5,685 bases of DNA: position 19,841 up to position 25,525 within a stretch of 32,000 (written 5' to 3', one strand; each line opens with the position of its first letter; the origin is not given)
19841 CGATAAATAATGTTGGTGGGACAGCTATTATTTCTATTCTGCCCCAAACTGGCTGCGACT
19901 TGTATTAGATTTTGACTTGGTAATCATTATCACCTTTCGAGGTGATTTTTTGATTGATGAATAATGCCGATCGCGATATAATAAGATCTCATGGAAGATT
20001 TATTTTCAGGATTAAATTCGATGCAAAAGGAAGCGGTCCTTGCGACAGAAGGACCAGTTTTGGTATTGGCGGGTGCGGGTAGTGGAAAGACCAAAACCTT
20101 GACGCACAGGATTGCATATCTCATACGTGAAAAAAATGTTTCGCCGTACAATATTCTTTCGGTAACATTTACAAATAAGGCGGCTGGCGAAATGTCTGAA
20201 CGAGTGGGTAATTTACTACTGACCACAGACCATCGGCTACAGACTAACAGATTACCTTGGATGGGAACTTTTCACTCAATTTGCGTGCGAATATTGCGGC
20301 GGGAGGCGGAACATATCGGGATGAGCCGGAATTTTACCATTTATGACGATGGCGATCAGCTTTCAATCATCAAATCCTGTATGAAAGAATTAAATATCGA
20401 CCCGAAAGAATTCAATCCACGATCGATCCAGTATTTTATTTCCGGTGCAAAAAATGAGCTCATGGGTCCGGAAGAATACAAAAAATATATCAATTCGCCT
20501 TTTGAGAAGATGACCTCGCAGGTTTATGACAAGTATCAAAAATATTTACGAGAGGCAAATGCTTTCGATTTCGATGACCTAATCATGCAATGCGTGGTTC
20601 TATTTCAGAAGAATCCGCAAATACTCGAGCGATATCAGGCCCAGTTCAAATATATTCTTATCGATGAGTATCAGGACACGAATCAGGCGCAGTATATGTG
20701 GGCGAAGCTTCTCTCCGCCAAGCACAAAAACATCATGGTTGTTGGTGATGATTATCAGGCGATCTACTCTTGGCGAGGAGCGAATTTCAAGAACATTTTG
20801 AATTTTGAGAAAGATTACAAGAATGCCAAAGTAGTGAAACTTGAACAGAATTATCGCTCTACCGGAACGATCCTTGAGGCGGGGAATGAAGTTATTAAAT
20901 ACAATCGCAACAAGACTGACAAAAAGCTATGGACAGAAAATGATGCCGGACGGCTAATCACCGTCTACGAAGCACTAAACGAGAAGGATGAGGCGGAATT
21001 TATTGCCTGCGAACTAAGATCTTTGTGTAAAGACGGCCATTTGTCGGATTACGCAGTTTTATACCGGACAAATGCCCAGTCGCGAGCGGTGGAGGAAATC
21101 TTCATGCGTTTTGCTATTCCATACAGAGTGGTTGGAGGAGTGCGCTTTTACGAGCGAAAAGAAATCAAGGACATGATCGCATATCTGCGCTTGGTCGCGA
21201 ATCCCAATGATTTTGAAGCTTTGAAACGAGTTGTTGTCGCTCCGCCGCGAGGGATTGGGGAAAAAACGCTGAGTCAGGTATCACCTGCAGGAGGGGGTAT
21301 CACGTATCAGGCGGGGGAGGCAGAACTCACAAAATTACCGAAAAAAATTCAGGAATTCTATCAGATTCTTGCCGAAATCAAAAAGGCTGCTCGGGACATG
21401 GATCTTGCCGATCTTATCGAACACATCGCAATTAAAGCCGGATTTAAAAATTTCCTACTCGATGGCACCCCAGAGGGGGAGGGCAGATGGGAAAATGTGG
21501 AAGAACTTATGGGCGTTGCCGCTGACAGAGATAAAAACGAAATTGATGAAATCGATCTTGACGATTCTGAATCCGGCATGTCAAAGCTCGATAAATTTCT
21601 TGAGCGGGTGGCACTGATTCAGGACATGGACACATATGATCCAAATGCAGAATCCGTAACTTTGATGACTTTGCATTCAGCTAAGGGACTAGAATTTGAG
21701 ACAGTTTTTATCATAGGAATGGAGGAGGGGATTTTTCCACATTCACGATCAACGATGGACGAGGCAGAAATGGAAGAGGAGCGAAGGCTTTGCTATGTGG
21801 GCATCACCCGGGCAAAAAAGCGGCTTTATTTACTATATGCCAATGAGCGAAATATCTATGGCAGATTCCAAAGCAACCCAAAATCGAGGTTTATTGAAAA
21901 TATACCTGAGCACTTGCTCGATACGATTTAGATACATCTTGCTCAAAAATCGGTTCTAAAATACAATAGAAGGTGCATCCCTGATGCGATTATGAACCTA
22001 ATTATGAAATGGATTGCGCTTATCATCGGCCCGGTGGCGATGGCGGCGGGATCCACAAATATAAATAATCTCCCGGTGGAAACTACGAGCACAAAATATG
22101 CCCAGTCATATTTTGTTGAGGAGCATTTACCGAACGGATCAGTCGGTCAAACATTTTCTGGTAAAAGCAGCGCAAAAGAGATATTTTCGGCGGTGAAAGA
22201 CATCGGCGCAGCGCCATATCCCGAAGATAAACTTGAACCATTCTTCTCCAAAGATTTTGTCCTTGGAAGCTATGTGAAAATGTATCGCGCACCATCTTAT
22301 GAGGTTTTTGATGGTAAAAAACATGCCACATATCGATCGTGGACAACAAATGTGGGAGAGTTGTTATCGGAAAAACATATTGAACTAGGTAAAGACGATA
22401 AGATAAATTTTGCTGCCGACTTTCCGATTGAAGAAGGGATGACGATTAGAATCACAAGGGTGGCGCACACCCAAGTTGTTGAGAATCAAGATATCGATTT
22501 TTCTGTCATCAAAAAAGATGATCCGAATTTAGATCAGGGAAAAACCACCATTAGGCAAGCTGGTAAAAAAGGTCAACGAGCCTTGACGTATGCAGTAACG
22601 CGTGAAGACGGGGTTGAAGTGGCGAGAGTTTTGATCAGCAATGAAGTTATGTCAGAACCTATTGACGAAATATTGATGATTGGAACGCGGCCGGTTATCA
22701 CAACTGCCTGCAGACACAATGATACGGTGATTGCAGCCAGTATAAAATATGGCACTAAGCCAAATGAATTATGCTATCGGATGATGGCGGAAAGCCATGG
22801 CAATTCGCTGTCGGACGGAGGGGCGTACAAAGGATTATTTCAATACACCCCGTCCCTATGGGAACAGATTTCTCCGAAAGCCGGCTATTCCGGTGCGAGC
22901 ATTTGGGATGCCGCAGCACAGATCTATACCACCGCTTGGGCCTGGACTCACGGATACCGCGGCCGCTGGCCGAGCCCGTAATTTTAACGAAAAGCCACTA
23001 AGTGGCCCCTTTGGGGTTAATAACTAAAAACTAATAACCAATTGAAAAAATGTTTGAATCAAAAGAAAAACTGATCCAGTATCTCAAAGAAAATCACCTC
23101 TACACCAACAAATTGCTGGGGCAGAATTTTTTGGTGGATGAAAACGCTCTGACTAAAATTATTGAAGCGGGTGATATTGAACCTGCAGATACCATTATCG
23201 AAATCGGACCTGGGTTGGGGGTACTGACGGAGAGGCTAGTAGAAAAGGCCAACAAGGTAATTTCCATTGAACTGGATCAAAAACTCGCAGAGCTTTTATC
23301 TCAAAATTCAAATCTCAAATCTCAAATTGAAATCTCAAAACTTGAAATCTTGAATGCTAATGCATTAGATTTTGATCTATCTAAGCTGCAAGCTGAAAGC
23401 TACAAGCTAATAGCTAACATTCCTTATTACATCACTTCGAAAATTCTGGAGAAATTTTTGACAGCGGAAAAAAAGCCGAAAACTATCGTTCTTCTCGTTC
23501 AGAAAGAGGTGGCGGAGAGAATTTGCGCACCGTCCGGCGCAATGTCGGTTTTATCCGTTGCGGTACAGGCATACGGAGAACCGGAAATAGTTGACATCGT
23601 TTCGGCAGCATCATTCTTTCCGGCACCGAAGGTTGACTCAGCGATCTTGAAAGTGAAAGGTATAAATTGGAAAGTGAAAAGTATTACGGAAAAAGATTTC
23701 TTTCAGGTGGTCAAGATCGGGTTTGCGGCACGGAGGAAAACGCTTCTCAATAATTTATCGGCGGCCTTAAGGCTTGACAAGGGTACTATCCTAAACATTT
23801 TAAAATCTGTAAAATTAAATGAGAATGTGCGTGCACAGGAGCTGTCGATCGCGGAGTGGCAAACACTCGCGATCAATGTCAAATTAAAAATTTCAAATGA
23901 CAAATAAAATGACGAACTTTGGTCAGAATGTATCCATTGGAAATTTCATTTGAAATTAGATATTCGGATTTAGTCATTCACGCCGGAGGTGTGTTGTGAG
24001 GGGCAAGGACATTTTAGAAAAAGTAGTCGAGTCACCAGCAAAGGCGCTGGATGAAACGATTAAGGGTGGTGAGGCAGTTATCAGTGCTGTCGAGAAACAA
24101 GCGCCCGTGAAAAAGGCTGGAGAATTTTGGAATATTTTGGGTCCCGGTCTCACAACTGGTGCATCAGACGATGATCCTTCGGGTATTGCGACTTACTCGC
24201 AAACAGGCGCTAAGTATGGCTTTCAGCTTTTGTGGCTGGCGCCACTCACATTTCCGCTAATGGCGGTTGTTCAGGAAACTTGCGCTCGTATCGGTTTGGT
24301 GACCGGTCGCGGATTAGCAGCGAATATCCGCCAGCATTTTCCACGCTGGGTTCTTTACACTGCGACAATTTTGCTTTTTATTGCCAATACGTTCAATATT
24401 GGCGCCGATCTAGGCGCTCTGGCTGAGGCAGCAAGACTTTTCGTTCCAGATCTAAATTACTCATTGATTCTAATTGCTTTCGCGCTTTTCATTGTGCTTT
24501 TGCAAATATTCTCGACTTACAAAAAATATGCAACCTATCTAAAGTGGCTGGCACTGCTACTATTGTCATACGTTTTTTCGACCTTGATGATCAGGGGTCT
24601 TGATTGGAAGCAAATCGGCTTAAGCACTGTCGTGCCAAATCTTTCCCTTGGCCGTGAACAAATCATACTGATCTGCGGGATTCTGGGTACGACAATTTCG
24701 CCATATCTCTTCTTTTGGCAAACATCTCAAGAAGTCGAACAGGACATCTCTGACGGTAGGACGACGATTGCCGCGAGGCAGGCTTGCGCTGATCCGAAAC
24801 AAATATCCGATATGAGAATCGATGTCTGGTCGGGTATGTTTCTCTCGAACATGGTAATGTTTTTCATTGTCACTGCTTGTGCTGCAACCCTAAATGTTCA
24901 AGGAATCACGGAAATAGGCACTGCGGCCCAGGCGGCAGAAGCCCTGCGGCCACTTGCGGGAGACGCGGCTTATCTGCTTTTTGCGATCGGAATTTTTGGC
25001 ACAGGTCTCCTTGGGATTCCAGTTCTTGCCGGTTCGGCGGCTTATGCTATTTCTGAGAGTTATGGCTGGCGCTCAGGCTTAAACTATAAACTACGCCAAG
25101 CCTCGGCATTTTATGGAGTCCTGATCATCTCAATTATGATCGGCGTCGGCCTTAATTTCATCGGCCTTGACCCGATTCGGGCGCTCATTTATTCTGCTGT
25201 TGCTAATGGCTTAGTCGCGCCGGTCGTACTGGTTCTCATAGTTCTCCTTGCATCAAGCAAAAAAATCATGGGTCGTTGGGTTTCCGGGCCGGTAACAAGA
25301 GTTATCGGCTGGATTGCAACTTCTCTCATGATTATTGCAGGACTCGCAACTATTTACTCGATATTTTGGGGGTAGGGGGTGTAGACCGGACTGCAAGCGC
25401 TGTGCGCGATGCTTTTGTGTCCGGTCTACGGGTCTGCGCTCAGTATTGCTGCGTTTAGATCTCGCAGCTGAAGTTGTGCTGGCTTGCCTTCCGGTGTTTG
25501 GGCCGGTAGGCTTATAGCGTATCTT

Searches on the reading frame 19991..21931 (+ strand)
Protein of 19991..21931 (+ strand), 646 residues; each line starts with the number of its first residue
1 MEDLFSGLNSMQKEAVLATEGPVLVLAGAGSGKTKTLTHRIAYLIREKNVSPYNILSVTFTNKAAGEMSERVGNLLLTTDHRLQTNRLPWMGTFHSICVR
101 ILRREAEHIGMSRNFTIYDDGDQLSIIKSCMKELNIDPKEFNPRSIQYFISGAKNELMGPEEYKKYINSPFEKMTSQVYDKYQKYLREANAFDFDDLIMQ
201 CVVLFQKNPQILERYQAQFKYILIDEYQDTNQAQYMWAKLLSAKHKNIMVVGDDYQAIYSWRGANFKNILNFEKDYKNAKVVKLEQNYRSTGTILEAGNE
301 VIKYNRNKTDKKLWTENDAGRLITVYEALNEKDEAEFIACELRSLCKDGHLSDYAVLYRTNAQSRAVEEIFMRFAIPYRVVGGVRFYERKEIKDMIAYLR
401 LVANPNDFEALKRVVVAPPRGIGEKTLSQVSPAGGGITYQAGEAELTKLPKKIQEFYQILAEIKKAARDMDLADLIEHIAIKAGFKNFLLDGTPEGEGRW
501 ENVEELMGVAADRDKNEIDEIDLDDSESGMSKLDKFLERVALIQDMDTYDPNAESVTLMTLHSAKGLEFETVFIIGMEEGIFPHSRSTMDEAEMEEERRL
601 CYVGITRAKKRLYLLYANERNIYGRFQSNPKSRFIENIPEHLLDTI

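Call 28: search_protein_families(library=pfam, proteins=[window:19991-21931:+], max_evalue=0.001)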
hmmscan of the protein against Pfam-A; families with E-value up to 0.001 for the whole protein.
window:19991-21931:+ (646 aa): 8 families
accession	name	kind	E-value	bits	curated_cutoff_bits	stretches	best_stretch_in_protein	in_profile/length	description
PF00580.27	UvrD-helicase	-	1.2e-97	327.3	23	1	8-277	1-271/271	UvrD/REP helicase N-terminal domain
PF13361.12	UvrD_C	-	2.6e-78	264.3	25.6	1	282-618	1-349/350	UvrD-like helicase C-terminal domain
PF13245.12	AAA_19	-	9.5e-23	81.3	25.1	1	12-260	1-132/134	AAA domain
PF13538.12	UvrD_C_2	-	6.3e-11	42.4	27.4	1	556-615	2-52/52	UvrD-like helicase C-terminal domain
PF01443.25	Viral_helicase1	-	1.4e-08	35.3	21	0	553-614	174-226/228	Viral superfamily 1 RNA helicase core domain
PF13604.12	AAA_30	-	2.6e-08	34.2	27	1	8-87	2-81/191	AAA domain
PF13086.12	AAA_11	-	1e-05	25.9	27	1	8-256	2-249/257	AAA domain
PF20504.3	IntS14_C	-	6e-05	23.6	25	0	447-481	21-55/104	Integrator complex subunit 14, alpha-helical domain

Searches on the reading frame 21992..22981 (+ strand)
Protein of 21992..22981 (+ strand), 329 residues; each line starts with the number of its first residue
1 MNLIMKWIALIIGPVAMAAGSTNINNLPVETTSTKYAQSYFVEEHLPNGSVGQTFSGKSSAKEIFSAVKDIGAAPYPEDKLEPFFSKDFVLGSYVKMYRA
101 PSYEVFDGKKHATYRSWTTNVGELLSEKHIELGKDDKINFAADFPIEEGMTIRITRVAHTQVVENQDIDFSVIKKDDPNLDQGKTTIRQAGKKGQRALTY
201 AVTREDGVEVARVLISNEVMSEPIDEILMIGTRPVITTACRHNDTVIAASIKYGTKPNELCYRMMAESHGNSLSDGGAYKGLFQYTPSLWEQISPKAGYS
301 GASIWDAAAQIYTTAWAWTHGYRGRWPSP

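Call 29: search_protein_families(library=pfam, proteins=[window:21992-22981:+], max_evalue=0.001)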
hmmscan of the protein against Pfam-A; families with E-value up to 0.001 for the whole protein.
window:21992-22981:+ (329 aa): 2 families
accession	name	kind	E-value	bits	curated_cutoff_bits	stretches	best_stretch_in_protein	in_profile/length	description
PF07501.17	G5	-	1.9e-22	79.7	23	1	160-232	2-74/75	G5 domain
PF03990.20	DUF348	-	1.7e-05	24.9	24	1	107-143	6-41/41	G5-linked-Ubiquitin-like domain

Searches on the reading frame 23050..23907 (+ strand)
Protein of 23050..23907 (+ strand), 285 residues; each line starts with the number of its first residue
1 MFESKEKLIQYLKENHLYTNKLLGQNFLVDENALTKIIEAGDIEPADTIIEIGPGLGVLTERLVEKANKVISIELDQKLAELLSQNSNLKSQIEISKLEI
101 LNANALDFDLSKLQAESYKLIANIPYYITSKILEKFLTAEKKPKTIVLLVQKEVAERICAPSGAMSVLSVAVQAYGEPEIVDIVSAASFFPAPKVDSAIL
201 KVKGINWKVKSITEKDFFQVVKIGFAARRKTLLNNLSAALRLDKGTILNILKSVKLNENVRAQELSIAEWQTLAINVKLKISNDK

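Call 29: search_protein_families(library=pfam, proteins=[window:23050-23907:+], max_evalue=0.001)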
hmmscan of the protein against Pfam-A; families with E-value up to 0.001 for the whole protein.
window:23050-23907:+ (285 aa): 1 family
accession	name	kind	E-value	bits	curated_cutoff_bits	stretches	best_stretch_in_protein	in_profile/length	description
PF00398.26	RrnaAD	-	3.1e-54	184.3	24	1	20-274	5-258/263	Ribosomal RNA adenine dimethylase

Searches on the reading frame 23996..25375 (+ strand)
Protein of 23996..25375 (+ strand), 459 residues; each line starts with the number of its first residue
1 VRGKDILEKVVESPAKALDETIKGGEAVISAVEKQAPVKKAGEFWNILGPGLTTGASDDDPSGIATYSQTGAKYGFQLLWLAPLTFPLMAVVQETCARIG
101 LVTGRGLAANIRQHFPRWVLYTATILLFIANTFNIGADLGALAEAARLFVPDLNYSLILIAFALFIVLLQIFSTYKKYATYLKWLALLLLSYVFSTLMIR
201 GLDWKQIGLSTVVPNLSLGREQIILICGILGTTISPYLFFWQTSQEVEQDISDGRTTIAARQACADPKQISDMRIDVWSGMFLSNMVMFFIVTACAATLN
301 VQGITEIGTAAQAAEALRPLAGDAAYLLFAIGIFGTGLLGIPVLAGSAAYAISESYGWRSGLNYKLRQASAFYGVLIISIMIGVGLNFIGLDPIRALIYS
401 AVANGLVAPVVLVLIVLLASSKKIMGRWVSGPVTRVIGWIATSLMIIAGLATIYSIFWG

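Call 29: search_protein_families(library=pfam, proteins=[window:23996-25375:+], max_evalue=0.001)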
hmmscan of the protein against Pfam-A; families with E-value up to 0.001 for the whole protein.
window:23996-25375:+ (459 aa): 1 family
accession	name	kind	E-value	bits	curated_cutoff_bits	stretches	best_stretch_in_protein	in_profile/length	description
PF01566.24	Nramp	-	4.1e-85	286.4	29.8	1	64-430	1-355/357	Natural resistance-associated macrophage protein-like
